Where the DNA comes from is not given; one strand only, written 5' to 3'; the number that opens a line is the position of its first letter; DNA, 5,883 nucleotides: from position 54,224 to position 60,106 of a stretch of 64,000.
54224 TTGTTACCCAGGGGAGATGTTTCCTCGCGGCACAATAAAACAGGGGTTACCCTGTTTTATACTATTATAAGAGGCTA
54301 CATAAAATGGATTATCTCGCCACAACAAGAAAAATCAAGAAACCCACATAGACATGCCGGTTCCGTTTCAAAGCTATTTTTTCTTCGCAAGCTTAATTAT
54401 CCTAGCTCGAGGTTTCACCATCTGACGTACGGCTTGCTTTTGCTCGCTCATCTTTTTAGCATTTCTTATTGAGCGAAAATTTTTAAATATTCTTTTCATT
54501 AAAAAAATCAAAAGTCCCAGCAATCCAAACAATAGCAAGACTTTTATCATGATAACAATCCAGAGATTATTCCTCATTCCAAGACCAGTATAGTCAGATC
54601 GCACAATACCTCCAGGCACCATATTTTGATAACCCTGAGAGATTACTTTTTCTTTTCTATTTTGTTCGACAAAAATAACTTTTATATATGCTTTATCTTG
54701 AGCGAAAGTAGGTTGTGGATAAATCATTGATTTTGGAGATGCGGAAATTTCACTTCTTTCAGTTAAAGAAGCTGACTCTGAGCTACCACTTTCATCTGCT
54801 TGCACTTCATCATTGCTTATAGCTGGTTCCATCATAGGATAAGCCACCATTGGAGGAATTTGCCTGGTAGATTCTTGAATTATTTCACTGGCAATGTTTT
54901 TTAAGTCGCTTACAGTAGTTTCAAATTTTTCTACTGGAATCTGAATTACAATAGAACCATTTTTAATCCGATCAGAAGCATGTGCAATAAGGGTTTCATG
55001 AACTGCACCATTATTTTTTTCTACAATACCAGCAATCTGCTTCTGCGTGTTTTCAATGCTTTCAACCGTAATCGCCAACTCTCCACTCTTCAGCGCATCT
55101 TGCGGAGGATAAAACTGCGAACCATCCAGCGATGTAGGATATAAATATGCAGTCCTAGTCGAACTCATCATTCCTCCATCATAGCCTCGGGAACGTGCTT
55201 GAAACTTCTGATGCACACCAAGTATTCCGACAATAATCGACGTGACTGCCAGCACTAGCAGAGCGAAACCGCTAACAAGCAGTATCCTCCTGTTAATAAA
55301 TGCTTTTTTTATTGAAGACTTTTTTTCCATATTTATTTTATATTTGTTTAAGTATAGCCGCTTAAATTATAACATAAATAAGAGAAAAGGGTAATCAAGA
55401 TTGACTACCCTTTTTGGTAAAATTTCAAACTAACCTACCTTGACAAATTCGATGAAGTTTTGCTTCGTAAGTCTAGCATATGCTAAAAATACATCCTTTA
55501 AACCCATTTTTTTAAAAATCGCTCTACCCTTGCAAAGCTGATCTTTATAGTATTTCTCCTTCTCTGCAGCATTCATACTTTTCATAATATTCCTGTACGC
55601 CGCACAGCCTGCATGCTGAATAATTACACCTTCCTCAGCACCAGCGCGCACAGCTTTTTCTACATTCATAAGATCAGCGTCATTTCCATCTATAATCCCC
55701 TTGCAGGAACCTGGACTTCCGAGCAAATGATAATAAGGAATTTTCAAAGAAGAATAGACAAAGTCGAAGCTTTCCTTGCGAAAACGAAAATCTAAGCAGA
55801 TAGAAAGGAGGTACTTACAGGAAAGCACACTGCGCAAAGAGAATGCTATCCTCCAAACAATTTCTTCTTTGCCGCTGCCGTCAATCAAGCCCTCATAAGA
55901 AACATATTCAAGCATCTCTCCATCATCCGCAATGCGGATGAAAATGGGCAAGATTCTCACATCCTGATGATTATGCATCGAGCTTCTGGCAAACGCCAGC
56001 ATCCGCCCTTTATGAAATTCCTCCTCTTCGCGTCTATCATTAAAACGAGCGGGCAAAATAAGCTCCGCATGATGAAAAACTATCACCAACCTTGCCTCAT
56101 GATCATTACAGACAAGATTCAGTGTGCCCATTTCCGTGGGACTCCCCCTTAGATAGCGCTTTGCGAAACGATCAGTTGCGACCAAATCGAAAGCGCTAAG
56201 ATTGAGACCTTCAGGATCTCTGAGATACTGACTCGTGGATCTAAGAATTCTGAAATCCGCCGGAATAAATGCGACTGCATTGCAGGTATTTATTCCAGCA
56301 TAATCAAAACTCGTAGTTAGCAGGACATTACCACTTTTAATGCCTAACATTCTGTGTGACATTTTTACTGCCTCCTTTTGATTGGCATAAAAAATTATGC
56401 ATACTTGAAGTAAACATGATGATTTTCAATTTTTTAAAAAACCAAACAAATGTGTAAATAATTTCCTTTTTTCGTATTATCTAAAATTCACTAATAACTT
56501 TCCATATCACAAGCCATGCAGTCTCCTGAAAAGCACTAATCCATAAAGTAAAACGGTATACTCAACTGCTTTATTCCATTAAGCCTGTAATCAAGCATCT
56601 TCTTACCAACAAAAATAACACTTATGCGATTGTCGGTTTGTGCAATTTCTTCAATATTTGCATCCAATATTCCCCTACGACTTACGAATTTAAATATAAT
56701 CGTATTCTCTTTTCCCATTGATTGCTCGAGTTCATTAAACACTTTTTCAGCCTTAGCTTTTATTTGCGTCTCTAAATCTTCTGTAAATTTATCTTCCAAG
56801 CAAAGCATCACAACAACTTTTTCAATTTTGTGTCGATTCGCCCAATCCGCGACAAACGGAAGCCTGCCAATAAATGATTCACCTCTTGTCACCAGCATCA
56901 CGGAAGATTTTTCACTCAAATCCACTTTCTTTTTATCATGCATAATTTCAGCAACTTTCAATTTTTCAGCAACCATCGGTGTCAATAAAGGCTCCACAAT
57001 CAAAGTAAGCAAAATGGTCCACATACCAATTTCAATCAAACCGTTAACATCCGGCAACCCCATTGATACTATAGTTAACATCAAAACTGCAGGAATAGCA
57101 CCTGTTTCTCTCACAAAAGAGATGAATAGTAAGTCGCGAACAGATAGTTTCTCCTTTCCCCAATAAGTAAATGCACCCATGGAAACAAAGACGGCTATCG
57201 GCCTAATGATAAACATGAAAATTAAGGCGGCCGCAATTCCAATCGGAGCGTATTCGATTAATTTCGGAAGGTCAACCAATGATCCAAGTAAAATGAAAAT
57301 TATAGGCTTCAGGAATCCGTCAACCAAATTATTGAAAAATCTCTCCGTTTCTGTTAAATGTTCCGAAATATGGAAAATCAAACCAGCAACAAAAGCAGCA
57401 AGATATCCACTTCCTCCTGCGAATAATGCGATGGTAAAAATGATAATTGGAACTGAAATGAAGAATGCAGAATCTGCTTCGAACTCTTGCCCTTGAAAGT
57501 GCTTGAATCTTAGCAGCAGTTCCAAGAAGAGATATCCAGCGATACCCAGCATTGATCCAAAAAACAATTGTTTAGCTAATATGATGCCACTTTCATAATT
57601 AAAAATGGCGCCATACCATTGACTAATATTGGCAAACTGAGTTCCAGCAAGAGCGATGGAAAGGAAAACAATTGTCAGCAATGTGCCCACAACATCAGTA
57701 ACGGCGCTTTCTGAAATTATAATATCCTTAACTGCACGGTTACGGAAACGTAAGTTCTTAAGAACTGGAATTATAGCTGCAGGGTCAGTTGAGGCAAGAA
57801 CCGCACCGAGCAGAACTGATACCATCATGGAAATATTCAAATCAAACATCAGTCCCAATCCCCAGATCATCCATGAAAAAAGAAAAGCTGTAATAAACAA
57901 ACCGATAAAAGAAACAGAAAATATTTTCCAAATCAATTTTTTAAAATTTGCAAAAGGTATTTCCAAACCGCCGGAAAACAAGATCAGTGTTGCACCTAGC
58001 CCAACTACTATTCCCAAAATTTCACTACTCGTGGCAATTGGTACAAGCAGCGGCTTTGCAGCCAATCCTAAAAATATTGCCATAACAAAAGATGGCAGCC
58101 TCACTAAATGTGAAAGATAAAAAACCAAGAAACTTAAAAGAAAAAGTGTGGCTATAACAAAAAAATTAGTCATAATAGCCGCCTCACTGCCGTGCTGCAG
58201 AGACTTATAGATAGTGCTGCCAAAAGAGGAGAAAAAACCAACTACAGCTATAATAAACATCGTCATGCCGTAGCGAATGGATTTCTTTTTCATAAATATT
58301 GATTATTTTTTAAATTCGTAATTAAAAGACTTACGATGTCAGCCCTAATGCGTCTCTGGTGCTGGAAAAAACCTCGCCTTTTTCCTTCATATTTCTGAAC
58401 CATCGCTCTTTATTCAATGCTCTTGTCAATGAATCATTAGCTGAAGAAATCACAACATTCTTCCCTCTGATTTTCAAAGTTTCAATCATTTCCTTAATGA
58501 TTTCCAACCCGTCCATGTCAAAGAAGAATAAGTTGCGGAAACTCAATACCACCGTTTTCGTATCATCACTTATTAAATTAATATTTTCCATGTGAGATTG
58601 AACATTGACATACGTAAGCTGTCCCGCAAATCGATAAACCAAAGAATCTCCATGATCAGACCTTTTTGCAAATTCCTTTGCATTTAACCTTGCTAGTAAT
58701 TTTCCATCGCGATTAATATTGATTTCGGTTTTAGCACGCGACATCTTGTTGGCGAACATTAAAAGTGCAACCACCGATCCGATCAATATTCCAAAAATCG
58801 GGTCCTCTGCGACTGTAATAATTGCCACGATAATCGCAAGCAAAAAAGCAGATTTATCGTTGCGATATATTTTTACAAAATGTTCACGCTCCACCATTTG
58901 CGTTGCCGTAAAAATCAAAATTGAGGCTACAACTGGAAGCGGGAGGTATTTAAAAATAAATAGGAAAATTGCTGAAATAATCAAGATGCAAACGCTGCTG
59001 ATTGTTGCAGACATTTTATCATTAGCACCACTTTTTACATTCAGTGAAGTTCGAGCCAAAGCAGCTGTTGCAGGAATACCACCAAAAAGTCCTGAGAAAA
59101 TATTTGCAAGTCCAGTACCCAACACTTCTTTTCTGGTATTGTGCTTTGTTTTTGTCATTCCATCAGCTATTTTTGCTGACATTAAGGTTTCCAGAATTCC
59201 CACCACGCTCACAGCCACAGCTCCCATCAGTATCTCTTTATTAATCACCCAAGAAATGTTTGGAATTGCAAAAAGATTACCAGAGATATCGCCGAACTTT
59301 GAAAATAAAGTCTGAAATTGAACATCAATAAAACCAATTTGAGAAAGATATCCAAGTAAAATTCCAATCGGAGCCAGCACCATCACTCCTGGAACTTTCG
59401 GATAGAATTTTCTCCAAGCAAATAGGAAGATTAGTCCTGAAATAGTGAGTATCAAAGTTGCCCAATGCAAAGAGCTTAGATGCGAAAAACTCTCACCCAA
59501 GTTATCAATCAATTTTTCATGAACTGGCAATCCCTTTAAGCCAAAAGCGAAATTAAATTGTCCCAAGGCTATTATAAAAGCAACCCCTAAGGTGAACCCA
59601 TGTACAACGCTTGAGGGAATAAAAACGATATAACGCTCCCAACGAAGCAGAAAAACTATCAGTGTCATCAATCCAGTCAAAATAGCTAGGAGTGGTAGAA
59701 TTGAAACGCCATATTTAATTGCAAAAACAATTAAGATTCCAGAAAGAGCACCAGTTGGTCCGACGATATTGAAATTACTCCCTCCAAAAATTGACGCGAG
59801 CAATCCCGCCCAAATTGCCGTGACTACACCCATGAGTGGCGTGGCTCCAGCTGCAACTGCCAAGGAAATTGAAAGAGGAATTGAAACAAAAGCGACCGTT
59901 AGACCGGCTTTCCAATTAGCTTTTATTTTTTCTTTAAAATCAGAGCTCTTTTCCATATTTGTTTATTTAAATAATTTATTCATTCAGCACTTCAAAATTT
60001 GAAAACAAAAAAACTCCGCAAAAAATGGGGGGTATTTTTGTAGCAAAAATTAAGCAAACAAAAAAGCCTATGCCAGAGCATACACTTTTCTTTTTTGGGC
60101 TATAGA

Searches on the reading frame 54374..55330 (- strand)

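Call 48: search_protein_families(library=pfam, proteins=[window:54374-55330:-], max_evalue=0.00001)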
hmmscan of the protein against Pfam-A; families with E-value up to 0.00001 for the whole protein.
window:54374-55330:- (318 aa): 1 family
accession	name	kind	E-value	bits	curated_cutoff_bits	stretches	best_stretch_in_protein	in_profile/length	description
PF14257.11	DUF4349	-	2.9e-06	27.3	27.7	1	81-147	5-71/213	Domain of unknown function (DUF4349)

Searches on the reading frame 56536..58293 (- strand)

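Call 48: search_protein_families(library=pfam, proteins=[window:56536-58293:-], max_evalue=0.00001)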
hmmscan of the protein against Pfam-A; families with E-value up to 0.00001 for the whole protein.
window:56536-58293:- (585 aa): 1 family
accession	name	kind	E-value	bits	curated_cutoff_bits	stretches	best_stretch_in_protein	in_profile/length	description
PF00999.27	Na_H_Exchanger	-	8e-44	150.4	26.2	1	53-443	3-374/375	Sodium/hydrogen exchanger, transmembrane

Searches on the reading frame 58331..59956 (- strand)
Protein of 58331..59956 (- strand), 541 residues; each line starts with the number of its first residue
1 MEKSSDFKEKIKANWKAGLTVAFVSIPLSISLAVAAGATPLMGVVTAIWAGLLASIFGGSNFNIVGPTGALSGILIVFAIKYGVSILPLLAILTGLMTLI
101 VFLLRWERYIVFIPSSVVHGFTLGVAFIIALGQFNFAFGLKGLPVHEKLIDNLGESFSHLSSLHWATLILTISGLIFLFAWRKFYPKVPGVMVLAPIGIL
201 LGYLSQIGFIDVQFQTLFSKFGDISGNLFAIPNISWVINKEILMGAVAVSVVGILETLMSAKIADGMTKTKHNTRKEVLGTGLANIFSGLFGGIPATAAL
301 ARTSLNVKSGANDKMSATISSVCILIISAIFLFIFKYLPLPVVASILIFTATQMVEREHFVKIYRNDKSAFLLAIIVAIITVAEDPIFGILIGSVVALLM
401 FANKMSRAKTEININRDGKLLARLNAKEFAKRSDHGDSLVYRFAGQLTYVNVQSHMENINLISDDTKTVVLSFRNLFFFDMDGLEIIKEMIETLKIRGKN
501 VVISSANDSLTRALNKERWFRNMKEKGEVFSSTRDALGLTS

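Call 48: search_protein_families(library=pfam, proteins=[window:58331-59956:-], max_evalue=0.00001)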
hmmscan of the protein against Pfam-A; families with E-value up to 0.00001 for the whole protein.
window:58331-59956:- (541 aa): 3 families
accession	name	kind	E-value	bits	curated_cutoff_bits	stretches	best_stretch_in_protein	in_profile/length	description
PF00916.26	Sulfate_transp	-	2.3e-61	208.1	23.2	1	16-376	6-379/380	Sulfate permease family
PF01740.26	STAS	-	9.1e-10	38.7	22.6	1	435-536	7-106/106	STAS domain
PF16983.11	MFS_MOT1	-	4.2e-06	27.5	30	1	269-354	25-111/111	Molybdate transporter of MFS superfamily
